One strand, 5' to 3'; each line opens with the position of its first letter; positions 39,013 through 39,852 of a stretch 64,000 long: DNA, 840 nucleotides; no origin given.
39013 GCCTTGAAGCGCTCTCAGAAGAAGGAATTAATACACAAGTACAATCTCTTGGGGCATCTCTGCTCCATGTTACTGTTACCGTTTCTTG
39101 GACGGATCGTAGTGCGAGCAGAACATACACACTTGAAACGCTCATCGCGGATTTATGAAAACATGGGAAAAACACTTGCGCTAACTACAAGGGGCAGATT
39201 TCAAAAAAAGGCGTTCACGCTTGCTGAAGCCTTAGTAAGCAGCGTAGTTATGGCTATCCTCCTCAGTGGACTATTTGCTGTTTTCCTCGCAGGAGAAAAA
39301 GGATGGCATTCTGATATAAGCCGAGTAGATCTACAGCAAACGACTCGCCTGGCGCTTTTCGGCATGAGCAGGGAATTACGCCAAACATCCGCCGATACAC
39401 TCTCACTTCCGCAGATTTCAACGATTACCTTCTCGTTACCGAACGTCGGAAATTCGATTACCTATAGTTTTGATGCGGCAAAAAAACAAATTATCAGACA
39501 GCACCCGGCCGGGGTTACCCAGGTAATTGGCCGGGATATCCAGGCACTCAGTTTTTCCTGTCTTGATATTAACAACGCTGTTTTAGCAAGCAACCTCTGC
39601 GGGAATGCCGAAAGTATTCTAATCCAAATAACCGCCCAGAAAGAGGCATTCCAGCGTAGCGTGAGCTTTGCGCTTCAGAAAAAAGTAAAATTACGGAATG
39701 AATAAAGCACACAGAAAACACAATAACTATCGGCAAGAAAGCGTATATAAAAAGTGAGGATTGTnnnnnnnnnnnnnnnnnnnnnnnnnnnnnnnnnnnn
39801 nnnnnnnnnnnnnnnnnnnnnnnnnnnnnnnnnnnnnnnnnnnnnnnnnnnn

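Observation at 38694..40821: Self-contained orphan minor-pilin operon (2 pseudopilins + PilX-like) with its own promoter and terminator, far from any assembly machinery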

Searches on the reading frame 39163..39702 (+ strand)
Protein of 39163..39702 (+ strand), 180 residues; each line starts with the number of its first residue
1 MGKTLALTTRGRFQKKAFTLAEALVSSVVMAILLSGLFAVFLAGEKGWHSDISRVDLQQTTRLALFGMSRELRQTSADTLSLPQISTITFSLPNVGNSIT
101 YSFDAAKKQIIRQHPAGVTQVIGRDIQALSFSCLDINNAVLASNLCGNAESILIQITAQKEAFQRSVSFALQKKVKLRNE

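Call 7: search_protein_families(library=pfam, proteins=[window:39163-39702:+], max_evalue=1)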
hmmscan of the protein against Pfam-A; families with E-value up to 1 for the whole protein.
window:39163-39702:+ (180 aa): 1 family
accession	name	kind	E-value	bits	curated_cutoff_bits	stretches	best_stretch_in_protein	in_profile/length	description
PF07963.17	N_methyl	-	8.6e-05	22.4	21.2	1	14-38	3-27/27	Prokaryotic N-terminal methylation motif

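Call 8: search_protein_families(library=ncbifam, proteins=[window:39163-39702:+], max_evalue=1)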
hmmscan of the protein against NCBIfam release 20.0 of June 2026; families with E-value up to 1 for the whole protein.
window:39163-39702:+ (180 aa): 4 families
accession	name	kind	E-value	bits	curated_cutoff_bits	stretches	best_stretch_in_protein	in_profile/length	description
TIGR02599.1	TIGR02599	subfamily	6.7e-06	25.6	256.5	1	17-78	1-62/361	Verru_Chthon cassette protein C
TIGR02532.1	IV_pilin_GFxxxE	domain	0.053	13.4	16.3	1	16-36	2-22/24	prepilin-type N-terminal cleavage/methylation domain-containing protein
NF041002.1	pilin_ComGF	equivalog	0.084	13.1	80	1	15-77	1-61/139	competence type IV pilus minor pilin ComGF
NF040982.1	ComGD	equivalog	0.12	12.8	70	1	15-38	1-24/139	competence type IV pilus minor pilin ComGD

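Call 40: search_solved_structures(query=A3, max_evalue=1)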
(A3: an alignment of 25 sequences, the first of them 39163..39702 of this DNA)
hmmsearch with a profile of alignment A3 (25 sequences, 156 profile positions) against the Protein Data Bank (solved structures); distinct sequences matched with E-value up to 1: 18.
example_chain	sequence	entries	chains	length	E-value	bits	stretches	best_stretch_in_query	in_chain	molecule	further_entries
9egp_A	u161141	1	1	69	0.00067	23.1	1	2-29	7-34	Geopilin domain 1 protein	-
6xxd_A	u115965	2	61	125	0.0016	21.9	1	6-85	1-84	PilA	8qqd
7tgg_A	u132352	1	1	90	0.0017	21.8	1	2-33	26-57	Geopilin domain 1 protein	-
9laa_A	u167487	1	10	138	0.012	19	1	2-26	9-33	Type IV pilin protein PilA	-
2m7g_A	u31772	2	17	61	0.071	16.5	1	6-35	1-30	Geopilin domain 1 protein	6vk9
8pfb_G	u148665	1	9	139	0.11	15.9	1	6-35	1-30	Type IV pilin PilE1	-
5g23_A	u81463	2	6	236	0.3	14.5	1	1-60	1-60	TYPE-IV LIKE PILIN TTHA1219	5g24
9kym_A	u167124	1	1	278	0.33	14.3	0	24-70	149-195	Energy-coupling factor transporter ATP-binding protein EcfA1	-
4huq_B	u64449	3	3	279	0.33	14.3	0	24-70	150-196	Energy-coupling factor transporter ATP-binding protein EcfA 2 | Energy-coupling factor transporter ATP-binding protein EcfA1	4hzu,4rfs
9lab_B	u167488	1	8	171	0.4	14.1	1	3-24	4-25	MSHA major pilin subunit MshA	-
5kua_A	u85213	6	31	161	0.44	14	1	6-31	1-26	pilin | Neisseria meningitidis PilE variant SB-GATDH | Neisseria meningitidis PilE, SB-DATDH variant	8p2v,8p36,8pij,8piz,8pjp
8p3b_A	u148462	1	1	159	0.44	14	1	6-31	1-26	Fimbrial protein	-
2hi2_A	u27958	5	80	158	0.52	13.7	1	6-31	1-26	Fimbrial protein | PilA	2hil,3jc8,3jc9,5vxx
1ay2_A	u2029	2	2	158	0.55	13.6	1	6-30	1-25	TYPE 4 PILIN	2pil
3sok_A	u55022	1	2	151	0.77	13.2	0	6-27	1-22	Fimbrial protein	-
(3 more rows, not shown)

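Call 43: find_homologous_proteins(query=window:39163-39702:+)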
Query window:39163-39702:+ (180 aa): 2 proteins with E <= 0.001 among 296 candidates.
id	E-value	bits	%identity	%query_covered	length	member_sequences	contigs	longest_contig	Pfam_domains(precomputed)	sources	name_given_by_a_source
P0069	3.1e-107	373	100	100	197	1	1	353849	-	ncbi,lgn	-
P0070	6.7e-5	41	29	92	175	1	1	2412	PF07963.18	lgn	-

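Call 44: find_homologous_proteins(query=A3, max_evalue=0.00001)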
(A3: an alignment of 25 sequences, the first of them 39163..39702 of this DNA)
Query A3 (25 sequences) (180 aa, profile of the alignment): 40 proteins with E <= 0.00001 among 5218 candidates.
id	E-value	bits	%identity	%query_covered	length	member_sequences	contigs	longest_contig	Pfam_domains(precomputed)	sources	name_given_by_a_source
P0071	3.5e-50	188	37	91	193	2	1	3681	-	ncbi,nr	ncbi:MAG: prepilin-type N-terminal cleavage/methylation domain-containing protein [Candidatus Omnitr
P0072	2.5e-48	182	34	92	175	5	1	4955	-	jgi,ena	-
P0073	3.9e-48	182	36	93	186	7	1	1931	-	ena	-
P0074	1.1e-45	173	32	92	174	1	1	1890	PF07963.18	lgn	-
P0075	1.2e-45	173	31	91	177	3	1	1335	PF07963.18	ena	-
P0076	6.9e-45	171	33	92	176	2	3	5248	PF07963.18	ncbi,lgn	-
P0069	5.4e-44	168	100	100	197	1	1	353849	-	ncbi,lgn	-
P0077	6.9e-44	168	35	92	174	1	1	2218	PF07963.18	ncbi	-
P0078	5.5e-38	149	31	91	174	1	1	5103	-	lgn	-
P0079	6.3e-36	142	-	-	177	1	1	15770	-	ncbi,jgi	jgi:type II secretory pathway pseudopilin PulG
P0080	1.0e-34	138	33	36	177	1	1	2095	PF07963.18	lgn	-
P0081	1.0e-34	138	34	36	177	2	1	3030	-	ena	-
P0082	2.5e-34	137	24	73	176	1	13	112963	PF07963.18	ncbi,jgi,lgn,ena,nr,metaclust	ncbi:MAG: hypothetical protein AUJ74_05065 [Candidatus Omnitrophica bacterium CG1_02_44_16]|nr:MAG: 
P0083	4.9e-34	136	-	-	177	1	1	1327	-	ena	-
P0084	8.9e-34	135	27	73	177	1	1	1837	PF07963.18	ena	-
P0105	1.4e-11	63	35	33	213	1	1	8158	PF11612.15,PF07963.18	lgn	-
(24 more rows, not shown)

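Call 52: predict_structure(alignment_id=A4)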
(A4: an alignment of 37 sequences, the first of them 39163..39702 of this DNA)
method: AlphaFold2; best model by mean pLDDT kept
length: 180 residues; sequences in the alignment: 37
mean_pLDDT: 91.1   pTM: 0.75
mean pLDDT of the five models: 91.1, 90.2, 90.1, 89.4, 89.1
residues with pLDDT >= 90: 136; 70-90: 32; 50-70: 10; < 50: 2
segments of 3 or more residues with pLDDT < 50: none
pLDDT, mean of each block of 10 residues (from residue 1): 58 76 95 97 89 94 97 94 96 90 97 92 97 96 90 97 92 91
secondary structure, 60 per line:
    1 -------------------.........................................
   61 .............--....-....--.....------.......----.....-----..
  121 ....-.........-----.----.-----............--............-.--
elements in order: H20-73 E81-84 E87-91 E98-104 E109-113 E119-124 E126-134 E151-162 E165-176

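Call 60: find_encoding_contigs(protein=P0069, flank=2000, max_places=2)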
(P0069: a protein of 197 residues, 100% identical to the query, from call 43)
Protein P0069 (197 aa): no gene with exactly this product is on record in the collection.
